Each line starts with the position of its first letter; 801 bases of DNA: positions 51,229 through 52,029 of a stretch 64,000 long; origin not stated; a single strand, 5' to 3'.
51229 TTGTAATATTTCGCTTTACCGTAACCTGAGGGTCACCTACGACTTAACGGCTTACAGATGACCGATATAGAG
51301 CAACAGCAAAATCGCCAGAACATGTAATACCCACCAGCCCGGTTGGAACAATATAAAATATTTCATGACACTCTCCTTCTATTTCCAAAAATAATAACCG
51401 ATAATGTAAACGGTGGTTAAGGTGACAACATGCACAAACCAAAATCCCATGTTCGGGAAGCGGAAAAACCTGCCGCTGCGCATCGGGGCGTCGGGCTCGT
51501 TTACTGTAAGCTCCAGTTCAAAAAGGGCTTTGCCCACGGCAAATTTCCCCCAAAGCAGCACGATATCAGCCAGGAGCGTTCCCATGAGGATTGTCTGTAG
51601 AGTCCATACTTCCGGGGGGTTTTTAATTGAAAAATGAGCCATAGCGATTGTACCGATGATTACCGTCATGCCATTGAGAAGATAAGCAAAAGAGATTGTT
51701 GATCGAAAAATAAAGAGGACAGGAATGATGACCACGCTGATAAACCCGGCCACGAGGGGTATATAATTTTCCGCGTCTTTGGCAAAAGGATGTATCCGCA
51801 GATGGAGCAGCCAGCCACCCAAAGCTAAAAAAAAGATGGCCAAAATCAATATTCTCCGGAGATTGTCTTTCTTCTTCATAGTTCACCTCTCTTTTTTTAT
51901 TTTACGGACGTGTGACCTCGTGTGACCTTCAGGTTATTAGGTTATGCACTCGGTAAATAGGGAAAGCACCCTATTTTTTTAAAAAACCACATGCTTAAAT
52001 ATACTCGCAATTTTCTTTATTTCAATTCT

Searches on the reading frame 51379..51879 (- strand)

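Call 44: search_protein_families(library=pfam, proteins=[window:51379-51879:-], max_evalue=0.001)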
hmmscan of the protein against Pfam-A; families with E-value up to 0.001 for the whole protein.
window:51379-51879:- (166 aa): 0 families

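Call 52: search_protein_families(library=pfam, proteins=[window:51379-51879:-], max_evalue=1)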
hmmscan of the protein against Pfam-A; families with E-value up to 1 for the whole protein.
window:51379-51879:- (166 aa): 3 families
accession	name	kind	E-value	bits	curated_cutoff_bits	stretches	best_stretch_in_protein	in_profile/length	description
PF20122.4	DUF6512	-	0.019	15.4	26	1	49-86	14-51/181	Family of unknown function (DUF6512)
PF17597.7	DUF5493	-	0.034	14.9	27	1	50-84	9-43/82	Family of unknown function (DUF5493)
PF06195.18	DUF996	-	0.36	11.5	31.3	0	10-83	37-110/138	Protein of unknown function (DUF996)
